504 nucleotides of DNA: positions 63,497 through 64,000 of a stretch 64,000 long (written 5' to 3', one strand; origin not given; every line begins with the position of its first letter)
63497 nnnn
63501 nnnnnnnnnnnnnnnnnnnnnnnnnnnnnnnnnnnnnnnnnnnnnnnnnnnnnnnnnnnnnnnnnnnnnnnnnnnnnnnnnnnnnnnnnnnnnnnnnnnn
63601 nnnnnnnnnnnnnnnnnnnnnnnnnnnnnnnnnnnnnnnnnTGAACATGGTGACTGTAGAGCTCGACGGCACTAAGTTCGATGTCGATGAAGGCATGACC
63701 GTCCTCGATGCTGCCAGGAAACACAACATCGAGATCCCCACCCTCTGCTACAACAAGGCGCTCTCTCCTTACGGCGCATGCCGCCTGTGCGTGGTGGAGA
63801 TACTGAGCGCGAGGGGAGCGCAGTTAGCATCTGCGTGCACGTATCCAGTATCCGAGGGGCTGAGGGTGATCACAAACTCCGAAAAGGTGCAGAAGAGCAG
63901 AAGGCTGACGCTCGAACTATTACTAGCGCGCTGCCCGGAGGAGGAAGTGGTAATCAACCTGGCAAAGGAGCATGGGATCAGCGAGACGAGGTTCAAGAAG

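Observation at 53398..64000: Large HdrA / MvhD / FrhB / NuoEF / NuoG-like gene cluster: a candidate NAD(H)- or F420-linked flavin-based electron-bifurcating heterodisulfide reductase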

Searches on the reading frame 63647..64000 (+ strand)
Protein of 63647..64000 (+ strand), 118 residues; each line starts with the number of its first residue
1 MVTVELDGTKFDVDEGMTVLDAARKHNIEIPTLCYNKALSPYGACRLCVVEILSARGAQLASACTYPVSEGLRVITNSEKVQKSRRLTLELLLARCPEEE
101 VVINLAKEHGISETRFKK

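Call 7: search_protein_families(library=pfam, proteins=[window:63647-64000:+], max_evalue=0.001)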
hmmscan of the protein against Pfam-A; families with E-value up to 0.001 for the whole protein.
window:63647-64000:+ (118 aa): 2 families
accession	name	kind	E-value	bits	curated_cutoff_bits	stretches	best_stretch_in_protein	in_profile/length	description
PF13510.11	Fer2_4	-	5.1e-18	65.3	22.8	1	1-78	3-81/82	2Fe-2S iron-sulfur cluster binding domain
PF00111.32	Fer2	-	2.7e-10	40.5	21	1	4-56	3-51/77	2Fe-2S iron-sulfur cluster binding domain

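Call 8: search_protein_families(library=ncbifam, proteins=[window:63647-64000:+], max_evalue=0.001)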
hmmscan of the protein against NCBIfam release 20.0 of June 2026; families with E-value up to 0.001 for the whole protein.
window:63647-64000:+ (118 aa): 7 families
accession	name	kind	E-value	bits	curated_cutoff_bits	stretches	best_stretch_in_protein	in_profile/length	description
NF040763.1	FeFe_hydrog_A6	exception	5e-29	101.1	765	1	2-99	1-96/571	NADH-dependent [FeFe] hydrogenase, group A6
NF005745.0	PRK07569.1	equivalog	9.1e-25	87.4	333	1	2-95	4-95/238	bidirectional hydrogenase complex protein HoxU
TIGR01973.1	NuoG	equivalog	1.4e-24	86.9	470.05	1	4-97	1-92/606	NADH-quinone oxidoreductase subunit NuoG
NF006305.0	PRK08493.1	equivalog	1.4e-19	69.7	591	1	1-89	1-85/819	NADH-quinone oxidoreductase subunit G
NF009454.0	PRK12814.1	equivalog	6.9e-19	67.6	916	1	2-95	4-95/657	putative NADPH-dependent glutamate synthase small subunit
NF040762.1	Hydr_FeFe_Clost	exception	3.2e-17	62.3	900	1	3-93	2-90/572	ferredoxin hydrogenase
NF005895.0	PRK07860.1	equivalog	1.2e-15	56.6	802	1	1-97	17-113/811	NADH-quinone oxidoreductase subunit G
